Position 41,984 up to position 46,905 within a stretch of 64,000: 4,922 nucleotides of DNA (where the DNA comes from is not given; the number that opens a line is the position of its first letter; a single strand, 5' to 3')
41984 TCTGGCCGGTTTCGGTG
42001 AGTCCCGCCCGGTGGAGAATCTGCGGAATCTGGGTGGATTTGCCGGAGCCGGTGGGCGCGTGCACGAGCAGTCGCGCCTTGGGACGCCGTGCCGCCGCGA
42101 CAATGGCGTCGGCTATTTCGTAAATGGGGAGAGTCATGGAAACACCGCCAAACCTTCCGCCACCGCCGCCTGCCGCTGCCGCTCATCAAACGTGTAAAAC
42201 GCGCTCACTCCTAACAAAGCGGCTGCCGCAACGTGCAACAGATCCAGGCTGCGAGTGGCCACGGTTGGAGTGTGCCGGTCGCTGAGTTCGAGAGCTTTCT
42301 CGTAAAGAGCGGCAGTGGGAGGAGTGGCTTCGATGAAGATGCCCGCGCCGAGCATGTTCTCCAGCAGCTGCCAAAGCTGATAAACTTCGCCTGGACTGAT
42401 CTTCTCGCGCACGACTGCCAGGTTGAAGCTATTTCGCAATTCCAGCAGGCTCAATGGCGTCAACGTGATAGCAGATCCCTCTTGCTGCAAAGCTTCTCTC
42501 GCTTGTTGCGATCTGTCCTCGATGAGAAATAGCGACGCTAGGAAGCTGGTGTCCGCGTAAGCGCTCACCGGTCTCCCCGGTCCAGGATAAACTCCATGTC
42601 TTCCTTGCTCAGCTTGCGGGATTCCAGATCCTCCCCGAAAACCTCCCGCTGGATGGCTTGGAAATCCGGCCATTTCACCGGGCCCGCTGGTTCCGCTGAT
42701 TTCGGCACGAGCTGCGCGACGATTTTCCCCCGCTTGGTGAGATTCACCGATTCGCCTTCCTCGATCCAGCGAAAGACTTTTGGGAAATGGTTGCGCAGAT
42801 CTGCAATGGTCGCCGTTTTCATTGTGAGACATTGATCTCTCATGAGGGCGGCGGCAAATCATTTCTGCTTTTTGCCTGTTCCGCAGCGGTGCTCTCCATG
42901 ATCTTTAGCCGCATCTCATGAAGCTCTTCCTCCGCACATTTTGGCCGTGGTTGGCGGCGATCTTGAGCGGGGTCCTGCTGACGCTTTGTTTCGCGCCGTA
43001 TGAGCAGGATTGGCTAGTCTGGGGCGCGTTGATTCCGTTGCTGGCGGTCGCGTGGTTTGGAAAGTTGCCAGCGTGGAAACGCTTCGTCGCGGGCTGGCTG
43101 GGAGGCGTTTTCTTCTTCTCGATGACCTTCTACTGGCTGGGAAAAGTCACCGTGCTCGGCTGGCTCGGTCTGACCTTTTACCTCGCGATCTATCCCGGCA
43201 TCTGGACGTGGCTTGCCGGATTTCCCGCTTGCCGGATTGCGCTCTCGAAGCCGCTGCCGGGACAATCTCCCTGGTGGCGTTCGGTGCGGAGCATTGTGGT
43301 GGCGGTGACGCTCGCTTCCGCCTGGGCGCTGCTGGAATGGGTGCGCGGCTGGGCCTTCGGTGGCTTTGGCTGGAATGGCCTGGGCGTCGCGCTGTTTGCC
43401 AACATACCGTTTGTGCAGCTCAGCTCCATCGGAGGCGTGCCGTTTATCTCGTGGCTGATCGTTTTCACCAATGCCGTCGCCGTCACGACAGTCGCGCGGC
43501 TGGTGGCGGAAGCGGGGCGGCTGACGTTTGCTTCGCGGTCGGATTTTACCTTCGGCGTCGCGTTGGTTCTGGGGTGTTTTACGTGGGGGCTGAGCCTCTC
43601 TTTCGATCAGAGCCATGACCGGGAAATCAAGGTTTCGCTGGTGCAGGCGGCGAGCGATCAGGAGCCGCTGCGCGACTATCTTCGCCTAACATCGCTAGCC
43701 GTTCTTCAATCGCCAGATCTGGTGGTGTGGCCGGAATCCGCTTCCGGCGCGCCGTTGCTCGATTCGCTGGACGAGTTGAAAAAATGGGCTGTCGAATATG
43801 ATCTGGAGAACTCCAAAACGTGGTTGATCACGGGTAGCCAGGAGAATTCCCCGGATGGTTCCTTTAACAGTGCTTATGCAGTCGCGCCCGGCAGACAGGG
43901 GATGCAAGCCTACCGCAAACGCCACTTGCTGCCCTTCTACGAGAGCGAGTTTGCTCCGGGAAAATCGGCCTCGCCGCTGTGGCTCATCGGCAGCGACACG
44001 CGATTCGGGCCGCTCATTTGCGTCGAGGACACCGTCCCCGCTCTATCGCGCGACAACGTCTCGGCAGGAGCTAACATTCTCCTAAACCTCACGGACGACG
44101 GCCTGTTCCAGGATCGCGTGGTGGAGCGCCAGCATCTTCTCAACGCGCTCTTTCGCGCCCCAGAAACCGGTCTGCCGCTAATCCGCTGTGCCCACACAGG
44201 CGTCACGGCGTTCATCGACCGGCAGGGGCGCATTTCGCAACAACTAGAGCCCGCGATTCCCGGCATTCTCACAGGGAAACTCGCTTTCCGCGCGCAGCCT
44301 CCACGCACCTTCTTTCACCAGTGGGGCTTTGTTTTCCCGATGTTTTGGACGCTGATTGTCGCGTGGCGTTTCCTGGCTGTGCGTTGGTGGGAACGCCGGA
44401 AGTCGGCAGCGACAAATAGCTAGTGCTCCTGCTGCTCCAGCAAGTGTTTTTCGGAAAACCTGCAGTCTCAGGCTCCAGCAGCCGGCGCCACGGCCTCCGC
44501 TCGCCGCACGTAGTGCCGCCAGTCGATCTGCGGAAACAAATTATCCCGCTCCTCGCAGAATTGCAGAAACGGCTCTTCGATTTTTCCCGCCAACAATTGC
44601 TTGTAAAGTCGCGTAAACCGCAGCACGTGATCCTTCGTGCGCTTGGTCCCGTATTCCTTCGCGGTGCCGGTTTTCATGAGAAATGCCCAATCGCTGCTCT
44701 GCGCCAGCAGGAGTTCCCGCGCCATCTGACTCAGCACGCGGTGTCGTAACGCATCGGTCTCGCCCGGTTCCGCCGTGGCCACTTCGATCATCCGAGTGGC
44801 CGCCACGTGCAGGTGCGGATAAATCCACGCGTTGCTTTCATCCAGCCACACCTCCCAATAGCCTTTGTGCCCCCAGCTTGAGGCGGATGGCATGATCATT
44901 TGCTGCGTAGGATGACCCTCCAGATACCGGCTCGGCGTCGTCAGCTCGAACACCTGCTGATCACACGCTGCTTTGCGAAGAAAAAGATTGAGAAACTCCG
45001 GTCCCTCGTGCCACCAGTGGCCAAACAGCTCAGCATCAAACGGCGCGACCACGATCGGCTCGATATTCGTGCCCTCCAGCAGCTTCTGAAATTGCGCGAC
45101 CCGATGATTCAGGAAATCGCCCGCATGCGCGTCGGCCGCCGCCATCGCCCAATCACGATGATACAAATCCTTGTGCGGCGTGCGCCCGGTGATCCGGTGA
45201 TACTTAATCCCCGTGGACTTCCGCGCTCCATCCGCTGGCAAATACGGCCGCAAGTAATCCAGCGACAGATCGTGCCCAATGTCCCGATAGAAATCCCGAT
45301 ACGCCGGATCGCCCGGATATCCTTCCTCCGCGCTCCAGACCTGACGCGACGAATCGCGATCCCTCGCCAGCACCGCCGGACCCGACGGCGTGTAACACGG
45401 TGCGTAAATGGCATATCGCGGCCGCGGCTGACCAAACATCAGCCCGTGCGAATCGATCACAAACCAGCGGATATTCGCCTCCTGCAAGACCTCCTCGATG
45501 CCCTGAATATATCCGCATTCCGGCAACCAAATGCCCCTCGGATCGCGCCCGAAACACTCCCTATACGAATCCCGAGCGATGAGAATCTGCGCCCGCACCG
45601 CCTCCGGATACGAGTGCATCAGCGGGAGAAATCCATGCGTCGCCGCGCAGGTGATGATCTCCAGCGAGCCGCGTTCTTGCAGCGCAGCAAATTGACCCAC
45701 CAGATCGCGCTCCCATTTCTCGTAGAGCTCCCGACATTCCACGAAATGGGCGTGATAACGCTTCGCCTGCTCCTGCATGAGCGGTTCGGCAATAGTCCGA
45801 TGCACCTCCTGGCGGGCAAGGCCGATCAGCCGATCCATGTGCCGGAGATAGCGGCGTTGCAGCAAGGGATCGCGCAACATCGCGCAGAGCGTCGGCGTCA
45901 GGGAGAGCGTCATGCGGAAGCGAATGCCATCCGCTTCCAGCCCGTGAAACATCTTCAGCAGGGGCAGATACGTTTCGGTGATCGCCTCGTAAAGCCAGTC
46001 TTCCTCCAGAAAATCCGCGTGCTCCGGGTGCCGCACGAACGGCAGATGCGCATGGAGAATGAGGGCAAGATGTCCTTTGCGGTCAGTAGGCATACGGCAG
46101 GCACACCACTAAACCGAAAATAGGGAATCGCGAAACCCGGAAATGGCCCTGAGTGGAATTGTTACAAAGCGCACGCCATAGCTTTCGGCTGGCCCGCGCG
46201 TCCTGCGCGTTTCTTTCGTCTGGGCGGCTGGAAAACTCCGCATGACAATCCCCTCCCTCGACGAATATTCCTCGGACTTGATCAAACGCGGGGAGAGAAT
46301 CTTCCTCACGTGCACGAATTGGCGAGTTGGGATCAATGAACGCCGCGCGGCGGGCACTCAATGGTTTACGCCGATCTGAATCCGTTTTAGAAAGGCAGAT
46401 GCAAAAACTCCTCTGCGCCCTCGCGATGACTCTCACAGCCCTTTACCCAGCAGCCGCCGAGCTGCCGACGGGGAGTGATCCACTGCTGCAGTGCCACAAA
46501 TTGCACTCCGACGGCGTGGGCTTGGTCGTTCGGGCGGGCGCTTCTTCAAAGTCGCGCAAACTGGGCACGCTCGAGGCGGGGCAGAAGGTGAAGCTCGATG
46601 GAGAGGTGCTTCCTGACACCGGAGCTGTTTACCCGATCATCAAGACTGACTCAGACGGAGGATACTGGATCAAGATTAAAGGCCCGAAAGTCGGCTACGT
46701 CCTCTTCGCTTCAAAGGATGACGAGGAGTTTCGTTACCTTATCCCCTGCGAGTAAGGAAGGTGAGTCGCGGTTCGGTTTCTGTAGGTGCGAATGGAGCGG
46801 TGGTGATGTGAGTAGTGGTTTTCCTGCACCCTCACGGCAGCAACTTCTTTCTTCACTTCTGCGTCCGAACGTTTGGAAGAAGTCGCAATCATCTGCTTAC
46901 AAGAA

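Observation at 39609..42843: Phd/YefM-VapC module translationally coupled to hrpB (second PIN-TA + helicase unit)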

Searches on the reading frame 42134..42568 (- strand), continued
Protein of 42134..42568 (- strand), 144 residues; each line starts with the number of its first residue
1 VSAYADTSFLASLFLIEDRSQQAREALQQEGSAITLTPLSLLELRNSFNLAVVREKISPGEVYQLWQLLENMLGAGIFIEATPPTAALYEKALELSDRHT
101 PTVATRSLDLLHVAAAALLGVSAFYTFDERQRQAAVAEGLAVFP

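Call 71: fold_search(model_id=the predicted structure, library=pdb)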
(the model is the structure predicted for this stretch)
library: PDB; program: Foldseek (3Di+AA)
matches with E <= 10: 477; with E <= 0.001: 15
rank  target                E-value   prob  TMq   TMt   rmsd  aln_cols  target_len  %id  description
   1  2fe1                  8.3e-06  1.00  0.66  0.72   3.9       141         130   20  Crystal Structure of PAE0151 from Pyrobaculum aerophilum (released 2005-12-27)
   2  5x3t_B                9.2e-05  1.00  0.69  0.72   3.5       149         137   19  VapBC from Mycobacterium tuberculosis (released 2017-06-07)
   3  5wzf_B                1.3e-04  1.00  0.70  0.76   3.5       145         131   18  Crystal structure of Mycobacterium tuberculosis VapC20 (Rv2549c), Sarcin-Ricin loop cleaving toxin (released 2017-10-25)
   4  5wz4_A                2.0e-04  1.00  0.70  0.76   3.4       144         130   17  Crystal structure of Mycobacterium tuberculosis VapC20 (Rv2549c), Sarcin-Ricin loop cleaving toxin (released 2017-10-25)
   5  1ye5_A                2.6e-04  1.00  0.62  0.63   3.9       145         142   12  Crystal structure of hypothetical protein of unknown function from pyrococcus horikoshii OT3 (released 2005-05-17)
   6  2h1c_A                2.6e-04  1.00  0.63  0.65   3.9       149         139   20  Crystal Structure of FitAcB from Neisseria gonorrhoeae (released 2006-09-26)
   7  5wzf_A                3.8e-04  1.00  0.70  0.77   3.2       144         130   19  Crystal structure of Mycobacterium tuberculosis VapC20 (Rv2549c), Sarcin-Ricin loop cleaving toxin (released 2017-10-25)
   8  1y82_D                4.0e-04  1.00  0.56  0.58   4.5       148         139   13  Conserved hypothetical protein Pfu-367848-001 from Pyrococcus furiosus (released 2005-01-25)
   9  1v96_A                5.8e-04  1.00  0.59  0.59   4.2       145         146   12  Crystal structure of hypothetical protein of unknown function from pyrococcus horikoshii OT3 (released 2005-02-01)
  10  7vwo_A                6.2e-04  1.00  0.72  0.72   3.1       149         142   15  TA complex from Mycobacterium tuberculosis (released 2022-11-16)
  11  5h4g_A                7.0e-04  1.00  0.61  0.61   4.0       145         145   11  Structure of PIN-domain protein (VapC4 toxin) from Pyrococcus horikoshii determined at 1.77 A resolution (released 2016-11-23)
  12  1ye5_B                7.5e-04  1.00  0.60  0.59   4.1       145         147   13  Crystal structure of hypothetical protein of unknown function from pyrococcus horikoshii OT3 (released 2005-05-17)
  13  4chg_A                8.0e-04  1.00  0.66  0.71   3.6       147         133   18  Crystal structure of VapBC15 complex from Mycobacterium tuberculosis (released 2014-11-12)
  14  8wmm_G                8.0e-04  1.00  0.67  0.71   3.2       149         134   18  Structure of CbCas9-PcrIIC1 complex bound to 28-bp DNA substrate (20-nt complementary) (released 2024-06-05)
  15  5h4g_B                8.0e-04  1.00  0.59  0.60   3.8       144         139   12  Structure of PIN-domain protein (VapC4 toxin) from Pyrococcus horikoshii determined at 1.77 A resolution (released 2016-11-23)
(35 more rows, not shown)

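Call 72: search_dna_similar(query=window:42137-42568:-, collection=plasmids, mode=protein, max_evalue=0.00001, max_rows=15)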
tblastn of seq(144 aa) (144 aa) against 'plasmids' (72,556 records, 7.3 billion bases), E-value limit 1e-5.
No match.

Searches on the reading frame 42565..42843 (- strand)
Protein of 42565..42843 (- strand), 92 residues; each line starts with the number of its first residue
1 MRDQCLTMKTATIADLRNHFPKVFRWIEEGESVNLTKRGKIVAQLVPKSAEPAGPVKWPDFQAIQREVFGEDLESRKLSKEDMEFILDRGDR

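Call 3: search_protein_families(library=pfam, proteins=[window:42565-42843:-], max_evalue=0.01)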
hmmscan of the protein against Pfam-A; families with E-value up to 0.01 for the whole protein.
window:42565-42843:- (92 aa): 1 family
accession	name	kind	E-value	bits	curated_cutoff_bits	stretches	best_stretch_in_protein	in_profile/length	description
PF02604.26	PhdYeFM_antitox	-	6.8e-06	26.2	29.8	1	8-48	1-42/74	Antitoxin Phd_YefM, type II toxin-antitoxin system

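Call 4: search_protein_families(library=ncbifam, proteins=[window:42565-42843:-], max_evalue=0.01)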
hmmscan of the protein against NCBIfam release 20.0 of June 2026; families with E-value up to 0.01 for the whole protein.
window:42565-42843:- (92 aa): 1 family
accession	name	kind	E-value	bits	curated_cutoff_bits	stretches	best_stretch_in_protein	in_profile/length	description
TIGR01552.1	phd_fam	subfamily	0.0015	17.9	20.8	1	12-49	3-40/53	type II toxin-antitoxin system prevent-host-death family antitoxin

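Call 54: search_protein_families(library=padloc, proteins=[window:42565-42822:-], max_evalue=0.001)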
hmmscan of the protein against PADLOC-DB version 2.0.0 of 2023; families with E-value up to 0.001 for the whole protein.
window:42565-42822:- (85 aa): 0 families

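Call 67: search_solved_structures(query=A10, max_evalue=1)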
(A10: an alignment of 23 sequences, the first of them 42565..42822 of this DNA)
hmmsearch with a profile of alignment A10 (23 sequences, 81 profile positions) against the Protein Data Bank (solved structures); distinct sequences matched with E-value up to 1: 9.
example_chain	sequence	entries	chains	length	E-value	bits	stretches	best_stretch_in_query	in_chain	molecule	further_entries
6jqy_A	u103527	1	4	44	1.6e-06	31.2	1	1-43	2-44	Antitoxin VapB46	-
3hs2_A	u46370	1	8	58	6e-05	26.1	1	1-46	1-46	Prevent host death protein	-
3kh2_E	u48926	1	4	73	7.5e-05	25.8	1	1-46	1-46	Prevent host death protein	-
3hry_A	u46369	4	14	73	9.7e-05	25.5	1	1-47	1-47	Prevent host death protein | Antitoxin phd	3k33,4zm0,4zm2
4zlx_A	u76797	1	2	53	0.00011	25.3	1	1-43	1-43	Antitoxin phd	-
3dbo_A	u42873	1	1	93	0.00034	23.7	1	6-54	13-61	Uncharacterized protein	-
4itq_A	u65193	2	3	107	0.4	13.9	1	8-46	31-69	Putative uncharacterized protein SCO1480 | SCO1480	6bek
3h0k_A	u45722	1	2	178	0.75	13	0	49-74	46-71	UPF0200 protein SSO1041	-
3lw7_A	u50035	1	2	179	0.76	13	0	49-74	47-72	Adenylate kinase related protein (AdkA-like)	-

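Call 68: search_protein_families(library=pfam, alignment_id=A10, max_evalue=0.01)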
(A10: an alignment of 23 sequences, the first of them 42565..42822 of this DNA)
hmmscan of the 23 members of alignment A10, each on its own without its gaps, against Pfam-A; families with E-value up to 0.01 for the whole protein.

A. member 1, window:42565-42822:- (85 aa): 1 family
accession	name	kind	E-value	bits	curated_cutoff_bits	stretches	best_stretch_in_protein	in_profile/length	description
PF02604.26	PhdYeFM_antitox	-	5.4e-06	26.5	29.8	1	1-41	1-42/74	Antitoxin Phd_YefM, type II toxin-antitoxin system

B. families by the number of members that match (of 23 scanned): 1 family
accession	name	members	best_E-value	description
PF02604.26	PhdYeFM_antitox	17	1.7e-07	Antitoxin Phd_YefM, type II toxin-antitoxin system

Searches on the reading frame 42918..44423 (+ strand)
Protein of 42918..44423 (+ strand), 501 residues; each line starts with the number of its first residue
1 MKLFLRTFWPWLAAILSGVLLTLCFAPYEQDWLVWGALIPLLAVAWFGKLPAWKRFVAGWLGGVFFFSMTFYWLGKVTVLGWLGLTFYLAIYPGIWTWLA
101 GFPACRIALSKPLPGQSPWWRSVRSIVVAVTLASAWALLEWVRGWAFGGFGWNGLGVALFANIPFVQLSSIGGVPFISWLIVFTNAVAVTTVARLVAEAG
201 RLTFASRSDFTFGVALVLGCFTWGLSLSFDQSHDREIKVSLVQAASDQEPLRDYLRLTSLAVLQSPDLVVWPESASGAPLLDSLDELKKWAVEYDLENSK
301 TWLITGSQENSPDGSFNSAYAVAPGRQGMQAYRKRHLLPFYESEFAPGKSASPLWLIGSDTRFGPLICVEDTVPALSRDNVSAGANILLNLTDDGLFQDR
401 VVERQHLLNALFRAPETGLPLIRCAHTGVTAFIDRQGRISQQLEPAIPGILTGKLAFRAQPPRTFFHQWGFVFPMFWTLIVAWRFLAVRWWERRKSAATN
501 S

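Call 3: search_protein_families(library=pfam, proteins=[window:42918-44423:+], max_evalue=0.01)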
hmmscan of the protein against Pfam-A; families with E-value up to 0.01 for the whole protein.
window:42918-44423:+ (501 aa): 2 families
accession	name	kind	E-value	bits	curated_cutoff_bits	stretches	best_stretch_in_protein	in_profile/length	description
PF20154.4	LNT_N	-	1.3e-24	87.6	27.1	1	17-187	1-159/159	Apolipoprotein N-acyltransferase N-terminal domain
PF00795.27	CN_hydrolase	-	3.7e-17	63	23.2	1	243-455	6-246/256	Carbon-nitrogen hydrolase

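Call 4: search_protein_families(library=ncbifam, proteins=[window:42918-44423:+], max_evalue=0.01)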
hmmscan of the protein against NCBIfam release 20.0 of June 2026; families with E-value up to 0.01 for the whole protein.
window:42918-44423:+ (501 aa): 2 families
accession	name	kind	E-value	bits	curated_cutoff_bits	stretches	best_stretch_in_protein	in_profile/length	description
TIGR00546.1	lnt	equivalog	2.1e-56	191.8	132.9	1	63-439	2-395/395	apolipoprotein N-acyltransferase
NF010588.0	PRK13981.1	equivalog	0.0072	14.8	479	1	295-428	76-208/546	NAD+ synthase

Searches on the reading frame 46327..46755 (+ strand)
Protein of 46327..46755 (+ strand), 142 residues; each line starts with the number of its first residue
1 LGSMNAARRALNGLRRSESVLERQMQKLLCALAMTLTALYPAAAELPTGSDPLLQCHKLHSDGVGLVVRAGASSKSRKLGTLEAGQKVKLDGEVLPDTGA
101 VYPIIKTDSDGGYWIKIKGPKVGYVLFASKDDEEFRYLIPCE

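Call 39: search_protein_families(library=pfam, proteins=[window:46327-46755:+], max_evalue=0.01)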
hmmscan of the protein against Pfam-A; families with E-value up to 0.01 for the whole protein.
window:46327-46755:+ (142 aa): 1 family
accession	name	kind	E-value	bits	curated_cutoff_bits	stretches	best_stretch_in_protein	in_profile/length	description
PF08239.17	SH3_3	-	3.4e-07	30.8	27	1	65-125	2-48/54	Bacterial SH3 domain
